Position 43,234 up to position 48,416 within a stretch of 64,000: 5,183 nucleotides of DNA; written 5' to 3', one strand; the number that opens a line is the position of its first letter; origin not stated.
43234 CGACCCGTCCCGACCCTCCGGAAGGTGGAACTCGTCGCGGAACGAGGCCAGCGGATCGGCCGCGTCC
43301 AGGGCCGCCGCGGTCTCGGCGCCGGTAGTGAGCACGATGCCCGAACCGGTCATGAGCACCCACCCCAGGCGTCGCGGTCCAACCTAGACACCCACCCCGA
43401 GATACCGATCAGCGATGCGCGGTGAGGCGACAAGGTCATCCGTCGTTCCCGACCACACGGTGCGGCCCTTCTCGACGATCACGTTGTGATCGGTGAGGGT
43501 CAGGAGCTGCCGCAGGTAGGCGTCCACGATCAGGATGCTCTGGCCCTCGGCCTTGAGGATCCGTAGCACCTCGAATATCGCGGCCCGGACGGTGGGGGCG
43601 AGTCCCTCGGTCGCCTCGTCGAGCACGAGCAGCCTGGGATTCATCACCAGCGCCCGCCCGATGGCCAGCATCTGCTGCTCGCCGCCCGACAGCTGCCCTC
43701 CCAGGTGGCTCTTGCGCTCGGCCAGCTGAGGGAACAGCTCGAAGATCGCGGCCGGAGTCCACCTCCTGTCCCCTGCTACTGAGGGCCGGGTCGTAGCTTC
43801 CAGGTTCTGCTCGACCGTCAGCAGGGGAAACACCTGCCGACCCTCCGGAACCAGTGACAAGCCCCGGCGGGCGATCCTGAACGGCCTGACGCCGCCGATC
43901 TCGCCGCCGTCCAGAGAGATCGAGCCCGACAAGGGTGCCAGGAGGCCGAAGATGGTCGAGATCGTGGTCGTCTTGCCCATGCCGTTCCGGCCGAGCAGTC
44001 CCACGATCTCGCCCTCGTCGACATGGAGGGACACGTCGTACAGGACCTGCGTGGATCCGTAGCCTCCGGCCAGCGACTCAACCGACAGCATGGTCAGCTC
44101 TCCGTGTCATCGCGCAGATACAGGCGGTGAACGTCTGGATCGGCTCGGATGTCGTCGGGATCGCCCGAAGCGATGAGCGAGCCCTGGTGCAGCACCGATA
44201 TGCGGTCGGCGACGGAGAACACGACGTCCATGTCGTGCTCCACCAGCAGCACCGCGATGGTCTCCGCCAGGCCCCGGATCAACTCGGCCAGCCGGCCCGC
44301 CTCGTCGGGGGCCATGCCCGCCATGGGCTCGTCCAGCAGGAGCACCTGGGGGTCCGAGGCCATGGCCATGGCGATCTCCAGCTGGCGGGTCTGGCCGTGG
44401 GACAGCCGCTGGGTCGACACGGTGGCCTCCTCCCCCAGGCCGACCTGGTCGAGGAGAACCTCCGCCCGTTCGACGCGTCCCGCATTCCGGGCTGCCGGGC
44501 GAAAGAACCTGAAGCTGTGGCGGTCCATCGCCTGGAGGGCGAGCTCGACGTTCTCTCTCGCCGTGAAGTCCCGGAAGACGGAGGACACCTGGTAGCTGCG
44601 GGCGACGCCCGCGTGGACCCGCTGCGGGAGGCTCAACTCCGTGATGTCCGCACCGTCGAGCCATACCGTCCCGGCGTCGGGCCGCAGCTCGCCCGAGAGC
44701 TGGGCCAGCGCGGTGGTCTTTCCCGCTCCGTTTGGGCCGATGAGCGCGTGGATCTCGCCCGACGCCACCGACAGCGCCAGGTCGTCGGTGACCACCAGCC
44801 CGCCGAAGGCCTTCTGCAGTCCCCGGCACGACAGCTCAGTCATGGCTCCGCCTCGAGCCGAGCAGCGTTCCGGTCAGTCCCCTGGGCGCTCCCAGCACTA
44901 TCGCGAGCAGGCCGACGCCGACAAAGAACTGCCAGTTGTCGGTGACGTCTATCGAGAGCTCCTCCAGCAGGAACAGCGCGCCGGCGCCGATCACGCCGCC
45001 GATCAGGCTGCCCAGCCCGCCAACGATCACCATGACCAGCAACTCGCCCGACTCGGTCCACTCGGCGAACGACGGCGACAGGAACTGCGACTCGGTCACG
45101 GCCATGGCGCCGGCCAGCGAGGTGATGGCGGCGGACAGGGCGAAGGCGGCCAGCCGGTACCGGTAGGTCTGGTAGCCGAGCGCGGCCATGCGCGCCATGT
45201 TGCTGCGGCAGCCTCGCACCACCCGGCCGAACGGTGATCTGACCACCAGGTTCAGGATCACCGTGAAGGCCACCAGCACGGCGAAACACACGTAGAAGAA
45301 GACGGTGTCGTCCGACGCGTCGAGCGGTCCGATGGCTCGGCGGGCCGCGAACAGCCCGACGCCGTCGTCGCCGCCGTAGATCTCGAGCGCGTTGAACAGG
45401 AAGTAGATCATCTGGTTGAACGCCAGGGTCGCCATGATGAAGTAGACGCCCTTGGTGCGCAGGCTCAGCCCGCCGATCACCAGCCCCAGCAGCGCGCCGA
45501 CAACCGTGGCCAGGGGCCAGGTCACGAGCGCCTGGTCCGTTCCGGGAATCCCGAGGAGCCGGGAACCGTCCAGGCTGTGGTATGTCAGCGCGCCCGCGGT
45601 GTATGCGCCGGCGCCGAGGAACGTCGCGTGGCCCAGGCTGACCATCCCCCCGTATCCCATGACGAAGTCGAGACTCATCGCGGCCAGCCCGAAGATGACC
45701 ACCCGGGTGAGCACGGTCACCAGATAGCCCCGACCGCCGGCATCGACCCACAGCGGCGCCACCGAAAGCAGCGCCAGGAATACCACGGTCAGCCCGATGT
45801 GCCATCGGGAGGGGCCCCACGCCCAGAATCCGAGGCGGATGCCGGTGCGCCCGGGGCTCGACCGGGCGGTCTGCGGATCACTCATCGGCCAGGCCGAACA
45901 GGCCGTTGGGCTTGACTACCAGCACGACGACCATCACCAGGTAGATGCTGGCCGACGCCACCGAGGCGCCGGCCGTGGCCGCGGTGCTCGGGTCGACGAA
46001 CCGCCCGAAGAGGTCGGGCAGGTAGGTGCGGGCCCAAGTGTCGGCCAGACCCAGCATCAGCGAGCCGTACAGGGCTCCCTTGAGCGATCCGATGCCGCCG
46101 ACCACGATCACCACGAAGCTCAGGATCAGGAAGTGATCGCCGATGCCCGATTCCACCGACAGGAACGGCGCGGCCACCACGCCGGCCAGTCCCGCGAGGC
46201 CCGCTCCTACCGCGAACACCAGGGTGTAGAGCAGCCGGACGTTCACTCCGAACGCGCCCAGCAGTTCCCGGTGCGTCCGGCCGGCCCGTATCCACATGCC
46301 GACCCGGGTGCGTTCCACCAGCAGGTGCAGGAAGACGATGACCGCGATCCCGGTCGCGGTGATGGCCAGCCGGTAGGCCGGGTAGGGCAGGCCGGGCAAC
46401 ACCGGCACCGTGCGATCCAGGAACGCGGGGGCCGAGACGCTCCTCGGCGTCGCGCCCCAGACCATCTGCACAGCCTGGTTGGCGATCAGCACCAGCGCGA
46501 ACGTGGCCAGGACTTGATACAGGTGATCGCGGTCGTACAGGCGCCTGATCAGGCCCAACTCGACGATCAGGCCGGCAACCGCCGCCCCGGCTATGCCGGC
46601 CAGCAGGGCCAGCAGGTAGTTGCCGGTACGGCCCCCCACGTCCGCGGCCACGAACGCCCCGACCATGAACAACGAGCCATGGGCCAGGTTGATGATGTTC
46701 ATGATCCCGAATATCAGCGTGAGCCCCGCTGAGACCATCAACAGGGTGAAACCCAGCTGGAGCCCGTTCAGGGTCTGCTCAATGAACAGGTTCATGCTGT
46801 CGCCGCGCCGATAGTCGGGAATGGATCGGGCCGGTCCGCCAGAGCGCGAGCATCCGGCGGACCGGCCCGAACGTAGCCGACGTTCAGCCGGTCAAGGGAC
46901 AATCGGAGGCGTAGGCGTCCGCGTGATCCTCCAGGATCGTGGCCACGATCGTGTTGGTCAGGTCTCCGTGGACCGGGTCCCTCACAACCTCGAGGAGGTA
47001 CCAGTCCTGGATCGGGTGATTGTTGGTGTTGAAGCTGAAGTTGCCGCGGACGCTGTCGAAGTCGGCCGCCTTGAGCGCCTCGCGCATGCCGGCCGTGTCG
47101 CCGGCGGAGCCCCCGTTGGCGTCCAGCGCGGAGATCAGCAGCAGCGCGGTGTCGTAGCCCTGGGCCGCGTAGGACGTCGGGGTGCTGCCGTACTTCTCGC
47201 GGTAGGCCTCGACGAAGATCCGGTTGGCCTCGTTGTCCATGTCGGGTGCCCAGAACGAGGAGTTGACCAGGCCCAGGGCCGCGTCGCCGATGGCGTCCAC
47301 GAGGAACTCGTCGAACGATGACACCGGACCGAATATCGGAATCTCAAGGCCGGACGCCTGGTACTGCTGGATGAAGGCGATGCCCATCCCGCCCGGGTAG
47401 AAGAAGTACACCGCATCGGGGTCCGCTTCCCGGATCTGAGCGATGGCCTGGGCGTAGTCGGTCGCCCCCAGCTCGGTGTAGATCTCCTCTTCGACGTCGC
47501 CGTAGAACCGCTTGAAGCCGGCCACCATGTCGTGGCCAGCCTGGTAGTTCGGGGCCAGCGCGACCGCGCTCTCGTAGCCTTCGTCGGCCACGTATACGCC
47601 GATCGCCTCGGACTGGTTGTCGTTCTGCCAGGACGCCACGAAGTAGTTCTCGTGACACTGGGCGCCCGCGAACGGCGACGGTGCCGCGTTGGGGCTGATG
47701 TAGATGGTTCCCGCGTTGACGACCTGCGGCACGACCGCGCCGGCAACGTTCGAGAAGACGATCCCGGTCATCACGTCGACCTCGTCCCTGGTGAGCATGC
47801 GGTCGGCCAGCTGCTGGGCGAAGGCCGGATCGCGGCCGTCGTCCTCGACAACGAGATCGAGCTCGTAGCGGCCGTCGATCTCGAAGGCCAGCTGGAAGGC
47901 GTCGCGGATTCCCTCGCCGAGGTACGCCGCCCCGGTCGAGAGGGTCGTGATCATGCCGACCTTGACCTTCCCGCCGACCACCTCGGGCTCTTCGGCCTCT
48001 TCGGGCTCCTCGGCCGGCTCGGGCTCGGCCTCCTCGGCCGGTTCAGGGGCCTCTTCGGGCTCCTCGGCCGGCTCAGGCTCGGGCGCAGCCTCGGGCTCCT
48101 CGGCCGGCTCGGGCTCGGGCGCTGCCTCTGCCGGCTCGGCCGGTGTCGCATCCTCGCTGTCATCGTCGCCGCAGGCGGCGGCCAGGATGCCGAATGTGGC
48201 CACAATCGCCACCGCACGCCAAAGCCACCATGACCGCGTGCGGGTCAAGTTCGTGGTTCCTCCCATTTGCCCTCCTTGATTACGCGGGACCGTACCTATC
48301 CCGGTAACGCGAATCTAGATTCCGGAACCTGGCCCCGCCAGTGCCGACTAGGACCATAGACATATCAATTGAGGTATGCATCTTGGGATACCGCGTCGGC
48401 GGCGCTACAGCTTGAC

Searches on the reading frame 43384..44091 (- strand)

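Call 10: search_protein_families(library=pfam, proteins=[window:43384-44091:-], max_evalue=0.0001)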
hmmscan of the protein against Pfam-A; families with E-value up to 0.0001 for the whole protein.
window:43384-44091:- (235 aa): 2 families
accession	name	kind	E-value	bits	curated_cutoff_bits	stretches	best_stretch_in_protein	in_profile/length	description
PF00005.33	ABC_tran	-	2e-29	103.4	25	1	18-161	2-136/137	ABC transporter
PF13304.12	AAA_21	-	3.5e-05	24.4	27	0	133-182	237-289/304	AAA domain, putative AbiEii toxin, Type IV TA system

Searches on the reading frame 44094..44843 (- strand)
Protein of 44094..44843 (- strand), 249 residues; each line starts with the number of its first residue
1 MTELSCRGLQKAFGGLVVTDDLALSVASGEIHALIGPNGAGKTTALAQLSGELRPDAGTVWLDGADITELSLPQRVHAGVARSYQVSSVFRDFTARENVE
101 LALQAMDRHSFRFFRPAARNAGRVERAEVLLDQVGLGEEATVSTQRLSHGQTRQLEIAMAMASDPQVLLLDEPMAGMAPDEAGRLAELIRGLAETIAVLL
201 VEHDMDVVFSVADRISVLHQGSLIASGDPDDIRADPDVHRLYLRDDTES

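Call 10: search_protein_families(library=pfam, proteins=[window:44094-44843:-], max_evalue=0.0001)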
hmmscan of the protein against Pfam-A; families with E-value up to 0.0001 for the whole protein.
window:44094-44843:- (249 aa): 3 families
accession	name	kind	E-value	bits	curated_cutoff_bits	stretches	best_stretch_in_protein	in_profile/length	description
PF00005.33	ABC_tran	-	5.9e-30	105.1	25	1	20-175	2-137/137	ABC transporter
PF13304.12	AAA_21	-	4.4e-07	30.7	27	0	31-46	1-16/304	AAA domain, putative AbiEii toxin, Type IV TA system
PF12399.14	BCA_ABC_TP_C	-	8.9e-06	25.6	25.5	1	223-243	2-22/27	Branched-chain amino acid ATP-binding cassette transporter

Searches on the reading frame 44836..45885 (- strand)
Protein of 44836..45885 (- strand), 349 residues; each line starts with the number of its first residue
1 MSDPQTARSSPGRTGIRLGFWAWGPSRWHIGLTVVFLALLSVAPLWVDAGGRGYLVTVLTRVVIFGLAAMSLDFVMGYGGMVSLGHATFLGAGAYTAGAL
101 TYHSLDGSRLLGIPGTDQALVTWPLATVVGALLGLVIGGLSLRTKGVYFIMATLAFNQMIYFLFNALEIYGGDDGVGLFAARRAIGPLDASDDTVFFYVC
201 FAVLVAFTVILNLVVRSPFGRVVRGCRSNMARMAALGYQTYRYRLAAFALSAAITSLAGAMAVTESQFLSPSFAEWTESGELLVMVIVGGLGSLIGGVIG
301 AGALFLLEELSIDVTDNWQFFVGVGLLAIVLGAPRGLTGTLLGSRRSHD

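Call 10: search_protein_families(library=pfam, proteins=[window:44836-45885:-], max_evalue=0.0001)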
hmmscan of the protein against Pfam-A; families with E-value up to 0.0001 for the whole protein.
window:44836-45885:- (349 aa): 1 family
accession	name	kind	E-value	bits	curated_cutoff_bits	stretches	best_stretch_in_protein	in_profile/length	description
PF02653.21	BPD_transp_2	-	1.2e-38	133.2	26.8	1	55-329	2-268/269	Branched-chain amino acid transport system / permease component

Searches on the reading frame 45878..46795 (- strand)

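Call 10: search_protein_families(library=pfam, proteins=[window:45878-46795:-], max_evalue=0.0001)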
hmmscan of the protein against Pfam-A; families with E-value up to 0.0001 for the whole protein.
window:45878-46795:- (305 aa): 1 family
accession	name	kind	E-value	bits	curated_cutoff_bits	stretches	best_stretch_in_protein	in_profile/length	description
PF02653.21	BPD_transp_2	-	8.1e-34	117.4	26.8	1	8-291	2-268/269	Branched-chain amino acid transport system / permease component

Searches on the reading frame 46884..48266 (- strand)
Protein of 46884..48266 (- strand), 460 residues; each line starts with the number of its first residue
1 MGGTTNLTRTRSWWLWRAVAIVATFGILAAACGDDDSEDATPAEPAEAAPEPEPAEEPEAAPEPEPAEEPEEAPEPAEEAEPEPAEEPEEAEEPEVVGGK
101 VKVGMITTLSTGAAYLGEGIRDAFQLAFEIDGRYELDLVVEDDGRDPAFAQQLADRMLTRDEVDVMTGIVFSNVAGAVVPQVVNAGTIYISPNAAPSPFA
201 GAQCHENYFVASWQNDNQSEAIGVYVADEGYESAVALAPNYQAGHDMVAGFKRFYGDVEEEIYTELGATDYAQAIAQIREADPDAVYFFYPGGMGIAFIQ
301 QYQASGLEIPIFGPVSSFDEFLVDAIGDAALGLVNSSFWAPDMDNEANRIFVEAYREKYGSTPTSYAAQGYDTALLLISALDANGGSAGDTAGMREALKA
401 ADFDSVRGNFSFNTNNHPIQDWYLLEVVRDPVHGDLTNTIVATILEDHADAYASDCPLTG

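Call 10: search_protein_families(library=pfam, proteins=[window:46884-48266:-], max_evalue=0.0001)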
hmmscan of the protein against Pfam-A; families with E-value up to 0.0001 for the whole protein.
window:46884-48266:- (460 aa): 3 families
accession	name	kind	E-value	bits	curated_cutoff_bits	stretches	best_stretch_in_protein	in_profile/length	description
PF13458.12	Peripla_BP_6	-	1.6e-71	242.2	31.7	1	100-428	1-339/343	Periplasmic binding protein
PF13433.12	Peripla_BP_5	-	2.1e-16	60.5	27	1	102-421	2-329/363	Periplasmic binding protein domain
PF01094.35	ANF_receptor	-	1.5e-05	24.7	25.4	0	130-423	19-345/353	Receptor family ligand binding region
